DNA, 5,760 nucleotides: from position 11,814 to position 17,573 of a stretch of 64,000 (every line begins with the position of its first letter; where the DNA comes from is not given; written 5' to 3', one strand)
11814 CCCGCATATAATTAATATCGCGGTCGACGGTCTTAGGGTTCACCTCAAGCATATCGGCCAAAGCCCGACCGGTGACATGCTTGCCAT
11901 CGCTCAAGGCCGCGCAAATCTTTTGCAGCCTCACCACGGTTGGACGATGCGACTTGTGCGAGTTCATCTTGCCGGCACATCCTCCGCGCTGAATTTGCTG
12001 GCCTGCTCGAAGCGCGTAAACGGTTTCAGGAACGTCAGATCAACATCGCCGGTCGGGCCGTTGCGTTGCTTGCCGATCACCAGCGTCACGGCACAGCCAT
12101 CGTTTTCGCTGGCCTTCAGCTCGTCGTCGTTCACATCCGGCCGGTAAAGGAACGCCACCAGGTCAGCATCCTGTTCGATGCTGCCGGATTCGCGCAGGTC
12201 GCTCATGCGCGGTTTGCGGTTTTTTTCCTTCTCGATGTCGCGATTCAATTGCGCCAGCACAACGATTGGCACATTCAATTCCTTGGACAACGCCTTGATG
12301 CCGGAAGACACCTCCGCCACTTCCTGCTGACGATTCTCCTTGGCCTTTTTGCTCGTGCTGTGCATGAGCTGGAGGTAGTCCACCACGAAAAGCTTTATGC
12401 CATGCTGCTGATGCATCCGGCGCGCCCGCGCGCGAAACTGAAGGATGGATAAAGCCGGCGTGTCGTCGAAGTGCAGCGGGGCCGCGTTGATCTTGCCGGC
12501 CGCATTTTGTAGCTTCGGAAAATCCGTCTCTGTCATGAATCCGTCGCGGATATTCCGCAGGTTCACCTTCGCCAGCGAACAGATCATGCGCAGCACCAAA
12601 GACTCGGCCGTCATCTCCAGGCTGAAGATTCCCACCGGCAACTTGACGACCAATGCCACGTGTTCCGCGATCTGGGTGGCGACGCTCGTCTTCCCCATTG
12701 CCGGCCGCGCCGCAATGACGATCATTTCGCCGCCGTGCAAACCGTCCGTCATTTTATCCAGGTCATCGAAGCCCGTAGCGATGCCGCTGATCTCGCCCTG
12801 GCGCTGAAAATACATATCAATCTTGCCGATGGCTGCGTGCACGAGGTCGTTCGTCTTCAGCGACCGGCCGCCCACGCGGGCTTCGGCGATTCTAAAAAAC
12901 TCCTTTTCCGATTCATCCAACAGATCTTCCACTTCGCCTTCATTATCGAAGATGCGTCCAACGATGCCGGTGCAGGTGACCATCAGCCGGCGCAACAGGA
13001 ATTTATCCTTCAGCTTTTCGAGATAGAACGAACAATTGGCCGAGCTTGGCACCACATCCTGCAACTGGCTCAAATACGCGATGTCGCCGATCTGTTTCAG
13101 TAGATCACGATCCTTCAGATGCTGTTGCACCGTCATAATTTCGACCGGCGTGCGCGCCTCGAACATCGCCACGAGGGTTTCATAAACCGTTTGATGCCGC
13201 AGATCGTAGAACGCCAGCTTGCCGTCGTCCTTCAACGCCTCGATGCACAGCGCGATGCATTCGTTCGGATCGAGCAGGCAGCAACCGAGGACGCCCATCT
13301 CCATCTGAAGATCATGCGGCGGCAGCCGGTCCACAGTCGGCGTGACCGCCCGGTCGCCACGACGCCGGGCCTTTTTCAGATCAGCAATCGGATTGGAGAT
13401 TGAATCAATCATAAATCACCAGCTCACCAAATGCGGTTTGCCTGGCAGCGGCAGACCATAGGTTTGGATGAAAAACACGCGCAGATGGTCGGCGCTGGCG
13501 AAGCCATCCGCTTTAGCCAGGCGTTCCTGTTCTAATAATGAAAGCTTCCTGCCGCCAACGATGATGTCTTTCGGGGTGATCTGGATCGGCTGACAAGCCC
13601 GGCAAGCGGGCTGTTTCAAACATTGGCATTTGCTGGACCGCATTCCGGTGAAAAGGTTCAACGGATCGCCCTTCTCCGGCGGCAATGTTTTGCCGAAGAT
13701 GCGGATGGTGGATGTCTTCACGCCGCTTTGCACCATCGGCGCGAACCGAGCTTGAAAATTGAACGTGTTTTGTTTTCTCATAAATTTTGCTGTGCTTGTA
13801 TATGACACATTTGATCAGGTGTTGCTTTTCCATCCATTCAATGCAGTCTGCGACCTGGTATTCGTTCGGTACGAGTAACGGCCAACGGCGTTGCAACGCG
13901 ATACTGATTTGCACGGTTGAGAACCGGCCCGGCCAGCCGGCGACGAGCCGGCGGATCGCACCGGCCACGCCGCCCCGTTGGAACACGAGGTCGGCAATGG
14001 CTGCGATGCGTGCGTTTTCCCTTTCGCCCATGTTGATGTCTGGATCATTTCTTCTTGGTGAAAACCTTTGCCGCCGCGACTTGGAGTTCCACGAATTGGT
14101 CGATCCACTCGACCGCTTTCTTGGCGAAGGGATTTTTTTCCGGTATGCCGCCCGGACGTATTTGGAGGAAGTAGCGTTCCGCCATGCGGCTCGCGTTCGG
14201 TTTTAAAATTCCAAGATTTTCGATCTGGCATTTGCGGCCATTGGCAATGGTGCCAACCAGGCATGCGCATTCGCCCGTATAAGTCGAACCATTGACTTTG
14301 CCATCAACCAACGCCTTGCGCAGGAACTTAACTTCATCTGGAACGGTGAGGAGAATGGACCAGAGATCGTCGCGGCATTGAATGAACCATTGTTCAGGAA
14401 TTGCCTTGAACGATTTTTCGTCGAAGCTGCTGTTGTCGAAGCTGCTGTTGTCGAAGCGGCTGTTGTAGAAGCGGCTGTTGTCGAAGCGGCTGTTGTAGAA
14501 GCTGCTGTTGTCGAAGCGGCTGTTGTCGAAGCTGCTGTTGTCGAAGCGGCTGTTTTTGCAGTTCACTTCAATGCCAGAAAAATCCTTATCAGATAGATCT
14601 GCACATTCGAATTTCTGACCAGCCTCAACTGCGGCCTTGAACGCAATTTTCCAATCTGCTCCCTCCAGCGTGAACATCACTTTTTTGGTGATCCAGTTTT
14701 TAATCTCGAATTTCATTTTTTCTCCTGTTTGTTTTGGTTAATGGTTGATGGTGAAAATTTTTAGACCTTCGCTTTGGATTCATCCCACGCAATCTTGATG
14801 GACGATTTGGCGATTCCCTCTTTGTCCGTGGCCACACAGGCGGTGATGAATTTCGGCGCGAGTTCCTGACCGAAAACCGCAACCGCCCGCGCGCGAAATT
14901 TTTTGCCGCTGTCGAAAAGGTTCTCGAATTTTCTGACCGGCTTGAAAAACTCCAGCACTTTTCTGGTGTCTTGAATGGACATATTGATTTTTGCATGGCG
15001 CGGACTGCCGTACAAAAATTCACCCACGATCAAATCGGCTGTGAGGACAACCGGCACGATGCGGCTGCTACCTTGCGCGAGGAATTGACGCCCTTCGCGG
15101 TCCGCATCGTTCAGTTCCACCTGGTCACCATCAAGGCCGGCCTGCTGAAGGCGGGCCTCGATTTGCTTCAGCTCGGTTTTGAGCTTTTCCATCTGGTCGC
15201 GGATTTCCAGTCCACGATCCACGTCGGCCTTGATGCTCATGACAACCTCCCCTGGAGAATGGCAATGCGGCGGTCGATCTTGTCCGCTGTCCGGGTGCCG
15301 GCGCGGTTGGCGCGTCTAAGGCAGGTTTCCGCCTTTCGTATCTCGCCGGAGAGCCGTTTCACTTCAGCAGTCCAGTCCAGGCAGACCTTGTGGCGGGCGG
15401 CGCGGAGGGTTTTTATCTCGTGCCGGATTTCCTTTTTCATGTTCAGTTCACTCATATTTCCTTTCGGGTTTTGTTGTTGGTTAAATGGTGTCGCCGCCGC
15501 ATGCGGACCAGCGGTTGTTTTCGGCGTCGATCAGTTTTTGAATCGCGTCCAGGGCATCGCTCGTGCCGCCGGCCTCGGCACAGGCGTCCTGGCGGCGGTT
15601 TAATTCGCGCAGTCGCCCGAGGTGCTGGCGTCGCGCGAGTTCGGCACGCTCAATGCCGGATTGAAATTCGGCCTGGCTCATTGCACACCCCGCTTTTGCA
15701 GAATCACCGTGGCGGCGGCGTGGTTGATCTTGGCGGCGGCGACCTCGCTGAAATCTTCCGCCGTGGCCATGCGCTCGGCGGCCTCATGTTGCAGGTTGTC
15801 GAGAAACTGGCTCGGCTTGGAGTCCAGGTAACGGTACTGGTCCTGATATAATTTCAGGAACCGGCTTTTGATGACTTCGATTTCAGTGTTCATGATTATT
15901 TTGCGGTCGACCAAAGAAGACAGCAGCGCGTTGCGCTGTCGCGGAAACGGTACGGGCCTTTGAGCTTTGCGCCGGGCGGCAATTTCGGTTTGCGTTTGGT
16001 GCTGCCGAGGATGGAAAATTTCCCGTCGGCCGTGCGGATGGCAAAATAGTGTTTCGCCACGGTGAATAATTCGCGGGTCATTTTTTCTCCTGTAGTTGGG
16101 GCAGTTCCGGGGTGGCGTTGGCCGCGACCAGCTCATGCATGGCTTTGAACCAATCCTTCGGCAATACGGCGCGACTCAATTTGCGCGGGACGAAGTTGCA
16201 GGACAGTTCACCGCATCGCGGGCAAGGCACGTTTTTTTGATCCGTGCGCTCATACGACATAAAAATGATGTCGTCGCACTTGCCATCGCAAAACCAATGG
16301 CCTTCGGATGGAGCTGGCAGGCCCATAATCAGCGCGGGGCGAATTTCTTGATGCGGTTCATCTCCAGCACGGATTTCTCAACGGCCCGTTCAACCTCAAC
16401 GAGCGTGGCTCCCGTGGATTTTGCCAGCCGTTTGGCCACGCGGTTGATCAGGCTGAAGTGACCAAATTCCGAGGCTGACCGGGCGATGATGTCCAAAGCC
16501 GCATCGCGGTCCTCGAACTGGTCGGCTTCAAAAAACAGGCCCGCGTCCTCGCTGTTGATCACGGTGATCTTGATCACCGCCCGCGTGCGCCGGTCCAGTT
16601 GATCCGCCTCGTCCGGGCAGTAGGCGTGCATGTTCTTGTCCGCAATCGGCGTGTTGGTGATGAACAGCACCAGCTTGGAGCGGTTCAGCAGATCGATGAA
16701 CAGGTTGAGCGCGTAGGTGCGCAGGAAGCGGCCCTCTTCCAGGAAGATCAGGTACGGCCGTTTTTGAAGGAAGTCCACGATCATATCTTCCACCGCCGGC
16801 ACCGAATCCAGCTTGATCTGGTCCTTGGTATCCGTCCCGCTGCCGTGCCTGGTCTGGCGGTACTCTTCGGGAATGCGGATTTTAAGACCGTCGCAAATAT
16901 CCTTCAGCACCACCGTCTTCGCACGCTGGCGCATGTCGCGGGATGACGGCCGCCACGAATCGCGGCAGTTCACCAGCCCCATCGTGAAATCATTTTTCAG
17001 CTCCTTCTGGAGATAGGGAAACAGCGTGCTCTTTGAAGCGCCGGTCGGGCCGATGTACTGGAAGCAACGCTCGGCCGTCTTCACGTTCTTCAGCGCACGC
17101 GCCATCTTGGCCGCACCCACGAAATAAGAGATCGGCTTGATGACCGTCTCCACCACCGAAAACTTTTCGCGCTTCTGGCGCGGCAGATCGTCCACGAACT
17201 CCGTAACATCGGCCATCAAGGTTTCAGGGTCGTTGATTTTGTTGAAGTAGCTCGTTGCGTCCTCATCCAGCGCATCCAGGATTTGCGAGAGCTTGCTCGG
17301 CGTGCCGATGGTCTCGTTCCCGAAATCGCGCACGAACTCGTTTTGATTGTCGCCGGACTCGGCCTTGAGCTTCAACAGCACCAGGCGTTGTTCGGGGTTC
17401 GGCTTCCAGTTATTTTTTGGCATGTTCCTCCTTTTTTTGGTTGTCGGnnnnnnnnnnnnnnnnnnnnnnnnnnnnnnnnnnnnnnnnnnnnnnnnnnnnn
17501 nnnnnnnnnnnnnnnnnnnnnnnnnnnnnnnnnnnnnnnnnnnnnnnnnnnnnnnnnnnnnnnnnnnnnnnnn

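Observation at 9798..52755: Complete Mu-like transposable prophage with mappable ends, end-site repeats and target-site duplication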

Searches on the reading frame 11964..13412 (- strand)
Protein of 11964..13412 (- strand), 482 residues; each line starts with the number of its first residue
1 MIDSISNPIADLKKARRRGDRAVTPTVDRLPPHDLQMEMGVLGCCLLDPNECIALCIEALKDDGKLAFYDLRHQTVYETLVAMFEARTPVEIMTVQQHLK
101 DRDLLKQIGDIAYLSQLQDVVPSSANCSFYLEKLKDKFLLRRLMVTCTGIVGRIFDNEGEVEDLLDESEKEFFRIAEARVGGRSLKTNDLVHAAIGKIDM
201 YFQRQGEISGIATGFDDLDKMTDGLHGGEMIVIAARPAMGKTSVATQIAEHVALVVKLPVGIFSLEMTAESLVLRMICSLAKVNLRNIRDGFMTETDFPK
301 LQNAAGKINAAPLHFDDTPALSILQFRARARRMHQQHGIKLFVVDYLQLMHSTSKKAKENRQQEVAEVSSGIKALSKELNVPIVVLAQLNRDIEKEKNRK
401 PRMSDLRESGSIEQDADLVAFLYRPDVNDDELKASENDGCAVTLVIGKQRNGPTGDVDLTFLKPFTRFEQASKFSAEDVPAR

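Call 10: search_protein_families(library=pfam, proteins=[window:11964-13412:-], max_evalue=0.01)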
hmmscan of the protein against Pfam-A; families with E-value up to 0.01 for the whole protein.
window:11964-13412:- (482 aa): 4 families
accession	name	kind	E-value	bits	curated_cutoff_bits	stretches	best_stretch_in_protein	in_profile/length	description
PF03796.21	DnaB_C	-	1.5e-98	329.7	27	1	210-469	1-254/255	DnaB-like helicase C terminal domain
PF00772.26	DnaB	-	1.8e-22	79.8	23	1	31-136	2-103/103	DnaB-like helicase N terminal domain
PF13481.12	AAA_25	-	1.5e-09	38.2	27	1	216-389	20-190/195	AAA domain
PF20307.4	divDNAB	-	0.0062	15.7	26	0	177-254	26-103/356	Divergent DnaB-like ATPase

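Call 12: search_protein_families(library=phrogs, proteins=[window:11964-13412:-], max_evalue=0.01)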
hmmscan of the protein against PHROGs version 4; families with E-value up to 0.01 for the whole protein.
window:11964-13412:- (482 aa): 9 families
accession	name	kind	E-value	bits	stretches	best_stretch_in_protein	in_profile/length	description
phrog_19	-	DNA, RNA and nucleotide metabolism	1.8e-102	345.2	1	30-471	156-581/621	DnaB-like replicative helicase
phrog_243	-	DNA, RNA and nucleotide metabolism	6.1e-44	151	1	204-472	13-269/273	DnaB-like replicative helicase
phrog_239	-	DNA, RNA and nucleotide metabolism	5.2e-43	149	1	210-478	340-606/801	DNA primase/helicase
phrog_11530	-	unknown function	5.3e-38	131.7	1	312-469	5-157/184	-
phrog_19347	-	unknown function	1.1e-10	42.7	2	406-426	1-21/79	-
phrog_5482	-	unknown function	3.6e-10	40.1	1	202-468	21-296/341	-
phrog_23150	-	unknown function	1.9e-08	35.2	1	121-250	85-216/217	-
phrog_906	-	DNA, RNA and nucleotide metabolism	0.0007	19.4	0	335-465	621-740/872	DNA polymerase/primase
phrog_124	-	DNA, RNA and nucleotide metabolism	0.0057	17.1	0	230-428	45-213/382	Sak4-like ssDNA annealing protein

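Call 97: search_dna_similar(query=window:11964-13412:-, collection=phages, mode=protein, max_evalue=1e-20, max_rows=12)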
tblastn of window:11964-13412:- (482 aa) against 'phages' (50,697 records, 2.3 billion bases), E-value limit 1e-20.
Records with a match: 1355; places in all: 1357; records where one place covers at least 80% of the query: 901.
Best place of each record, by identity: <60% 1355.
By first word of the organism name: Mycobacterium 290; Staphylococcus 120; Acinetobacter 111; Escherichia 97; Salmonella 83; Pseudomonas 81; Paenibacillus 68; Stx2a-converting 59; Bacteriophage 52; Bacillus 50; and 86 more.
By host as written in the record: Mycobacterium smegmatis mc2 155 195; - 180; Acinetobacter baumannii 52; Mycobacterium smegmatis mc#155 48; Escherichia coli 43; Pseudomonas aeruginosa 37; Paenibacillus larvae 37; Gordonia terrae 3612 35; and 368 more.
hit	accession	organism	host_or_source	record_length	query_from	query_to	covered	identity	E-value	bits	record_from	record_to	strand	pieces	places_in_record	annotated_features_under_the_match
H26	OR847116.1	Listeria phage LM 4-11-1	Listeria monocytogenes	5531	28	468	91%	41.7%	2e-112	370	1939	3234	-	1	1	record has no annotation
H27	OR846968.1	Listeria phage LM 4-11-1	Listeria monocytogenes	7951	28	468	91%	41.7%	3e-112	370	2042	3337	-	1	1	record has no annotation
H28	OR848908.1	Listeria phage LM 4-14-1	Listeria monocytogenes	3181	41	468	89%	41.8%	1e-110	356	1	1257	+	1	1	record has no annotation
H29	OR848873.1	Listeria phage LM 4-14-1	Listeria monocytogenes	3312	41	468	89%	41.8%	3e-110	356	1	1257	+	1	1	record has no annotation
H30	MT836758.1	Bacteriophage sp.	human fecal samples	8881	25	473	93%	39.3%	4e-96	323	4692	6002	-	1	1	record has no annotation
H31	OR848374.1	Listeria phage LM 4-14-1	Listeria monocytogenes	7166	28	472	92%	39.4%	1e-99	333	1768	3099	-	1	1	record has no annotation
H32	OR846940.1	Listeria phage LM 4-11-1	Listeria monocytogenes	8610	28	472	92%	39.4%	1e-99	333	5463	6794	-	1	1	record has no annotation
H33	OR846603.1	Enterococcus phage Efs 1-1-1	Enterococcus faecalis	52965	28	472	92%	39.0%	6e-102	340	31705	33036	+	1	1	record has no annotation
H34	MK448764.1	Streptococcus phage Javan457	Streptococcus pyogenes ERR111888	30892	29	468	91%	38.9%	8e-96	322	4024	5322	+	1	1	replicative DNA helicase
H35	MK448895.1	Streptococcus phage Javan274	Streptococcus iniae Si1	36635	29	468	91%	38.7%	1e-94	319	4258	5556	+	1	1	replicative DNA helicase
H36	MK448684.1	Streptococcus phage Javan151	Streptococcus dysgalactiae ERR109312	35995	29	468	91%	38.7%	3e-94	318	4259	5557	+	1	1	replicative DNA helicase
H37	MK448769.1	Streptococcus phage Javan471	Streptococcus pyogenes ERR448936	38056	29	468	91%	38.7%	3e-94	318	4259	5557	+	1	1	replicative DNA helicase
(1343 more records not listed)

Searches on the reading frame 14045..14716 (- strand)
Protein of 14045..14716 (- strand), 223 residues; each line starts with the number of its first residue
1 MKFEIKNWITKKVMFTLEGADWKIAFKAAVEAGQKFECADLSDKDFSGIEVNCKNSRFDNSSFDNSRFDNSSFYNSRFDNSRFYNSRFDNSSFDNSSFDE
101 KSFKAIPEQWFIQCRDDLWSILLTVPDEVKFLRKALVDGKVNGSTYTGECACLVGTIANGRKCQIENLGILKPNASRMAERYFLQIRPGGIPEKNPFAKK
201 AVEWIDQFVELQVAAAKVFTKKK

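Call 10: search_protein_families(library=pfam, proteins=[window:14045-14716:-], max_evalue=0.01)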
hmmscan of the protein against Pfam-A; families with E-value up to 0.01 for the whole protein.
window:14045-14716:- (223 aa): 3 families
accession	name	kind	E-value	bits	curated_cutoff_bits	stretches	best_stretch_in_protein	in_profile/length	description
PF13576.12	Pentapeptide_3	-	4.7e-07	30.4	27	1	55-96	3-47/48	Pentapeptide repeats (9 copies)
PF13599.13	Pentapeptide_4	-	5.2e-06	26.9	38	1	36-102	8-72/78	Pentapeptide repeat region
PF00805.28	Pentapeptide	-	0.0033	17.4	20.2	1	50-83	5-38/40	Pentapeptide repeats (8 copies)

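Call 12: search_protein_families(library=phrogs, proteins=[window:14045-14716:-], max_evalue=0.01)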
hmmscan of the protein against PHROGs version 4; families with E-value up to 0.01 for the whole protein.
window:14045-14716:- (223 aa): 2 families
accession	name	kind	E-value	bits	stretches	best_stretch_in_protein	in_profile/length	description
phrog_15350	-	unknown function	0.0034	17.3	1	26-100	166-243/494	-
phrog_12514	-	unknown function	0.0065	16.9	0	44-100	159-233/287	-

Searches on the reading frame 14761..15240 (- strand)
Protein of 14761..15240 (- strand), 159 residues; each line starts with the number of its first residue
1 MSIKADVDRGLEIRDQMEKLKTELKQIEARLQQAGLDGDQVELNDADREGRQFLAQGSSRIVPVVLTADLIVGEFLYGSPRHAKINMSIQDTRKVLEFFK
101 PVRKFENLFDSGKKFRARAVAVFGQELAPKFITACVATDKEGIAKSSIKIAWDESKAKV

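Call 124: search_protein_families(library=phrogs, proteins=[window:14761-15240:-], max_evalue=0.01)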
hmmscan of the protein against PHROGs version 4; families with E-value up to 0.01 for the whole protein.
window:14761-15240:- (159 aa): 1 family
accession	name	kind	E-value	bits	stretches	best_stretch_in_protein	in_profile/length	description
phrog_38699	-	unknown function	0.0079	17.7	0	10-41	6-37/93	-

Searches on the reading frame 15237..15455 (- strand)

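Call 124: search_protein_families(library=phrogs, proteins=[window:15237-15455:-], max_evalue=0.01)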
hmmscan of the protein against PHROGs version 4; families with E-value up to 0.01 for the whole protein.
window:15237-15455:- (72 aa): 1 family
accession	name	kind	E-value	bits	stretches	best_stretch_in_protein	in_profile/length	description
phrog_18891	-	tail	0.0019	17.1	1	9-68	99-156/1191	tail length tape measure protein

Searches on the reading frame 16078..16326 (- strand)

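Call 124: search_protein_families(library=phrogs, proteins=[window:16078-16326:-], max_evalue=0.01)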
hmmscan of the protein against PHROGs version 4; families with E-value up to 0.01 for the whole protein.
window:16078-16326:- (82 aa): 1 family
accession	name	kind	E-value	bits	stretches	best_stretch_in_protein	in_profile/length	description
phrog_36976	-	unknown function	0.0098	16.9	0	29-44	22-37/79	-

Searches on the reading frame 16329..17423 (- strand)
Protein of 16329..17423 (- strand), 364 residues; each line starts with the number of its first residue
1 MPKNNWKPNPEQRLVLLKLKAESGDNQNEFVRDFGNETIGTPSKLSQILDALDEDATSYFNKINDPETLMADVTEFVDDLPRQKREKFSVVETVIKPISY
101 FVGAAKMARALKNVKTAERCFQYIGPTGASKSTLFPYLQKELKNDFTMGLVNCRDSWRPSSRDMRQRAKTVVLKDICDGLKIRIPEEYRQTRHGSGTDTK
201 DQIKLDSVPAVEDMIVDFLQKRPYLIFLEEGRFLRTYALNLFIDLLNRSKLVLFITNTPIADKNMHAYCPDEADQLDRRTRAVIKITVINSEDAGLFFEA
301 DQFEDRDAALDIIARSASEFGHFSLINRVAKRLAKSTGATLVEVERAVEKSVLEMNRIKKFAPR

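Call 10: search_protein_families(library=pfam, proteins=[window:16329-17423:-], max_evalue=0.01)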
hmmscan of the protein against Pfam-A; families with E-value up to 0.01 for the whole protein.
window:16329-17423:- (364 aa): 0 families

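Call 12: search_protein_families(library=phrogs, proteins=[window:16329-17423:-], max_evalue=0.01)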
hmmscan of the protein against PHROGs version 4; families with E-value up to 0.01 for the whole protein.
window:16329-17423:- (364 aa): 0 families

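Call 61: search_solved_structures(query=A2, max_evalue=1)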
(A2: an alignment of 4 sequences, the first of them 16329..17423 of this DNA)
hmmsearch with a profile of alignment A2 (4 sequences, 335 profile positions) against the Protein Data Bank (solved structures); distinct sequences matched with E-value up to 1: 30.
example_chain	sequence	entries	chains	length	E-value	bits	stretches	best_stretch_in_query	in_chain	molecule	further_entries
2qby_A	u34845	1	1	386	0.00036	22.8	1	110-219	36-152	Cell division control protein 6 homolog 1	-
6c2u_A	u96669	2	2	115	0.008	18.4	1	85-144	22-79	phosphate-loop protein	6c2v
4hhu_A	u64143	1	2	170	0.047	15.9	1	221-308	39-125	OR280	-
4q7l_A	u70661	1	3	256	0.078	15.1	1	120-212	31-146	Uncharacterized ABC transporter ATP-binding protein TM_0288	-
4q7m_B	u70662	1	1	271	0.089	15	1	120-212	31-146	Uncharacterized ABC transporter ATP-binding protein TM_0288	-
4fcv_A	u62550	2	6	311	0.11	14.6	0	101-144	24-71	Chaperone protein ClpB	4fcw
4lj4_A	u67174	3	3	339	0.11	14.6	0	100-144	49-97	Chaperone protein ClpB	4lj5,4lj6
6vfs_E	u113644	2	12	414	0.12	14.6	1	115-150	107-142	ATP-dependent Clp protease ATP-binding subunit ClpX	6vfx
4lj8_A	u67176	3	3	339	0.12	14.6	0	100-144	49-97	Chaperone protein ClpB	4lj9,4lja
9kwi_B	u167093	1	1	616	0.14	14.3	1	93-159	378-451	ABC transporter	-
4fct_A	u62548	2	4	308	0.14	14.3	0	101-144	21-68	Chaperone protein ClpB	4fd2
8wcw_B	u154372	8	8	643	0.15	14.2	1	93-159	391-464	ABC transporter transmembrane region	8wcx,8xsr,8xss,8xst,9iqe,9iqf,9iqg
7ufi_1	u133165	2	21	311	0.15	14.2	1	103-235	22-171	VchTnsC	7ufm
9r34_A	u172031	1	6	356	0.2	13.8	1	91-167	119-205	NTPase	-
4lcb_A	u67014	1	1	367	0.22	13.7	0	8-80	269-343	Cell division protein CdvC, Vps4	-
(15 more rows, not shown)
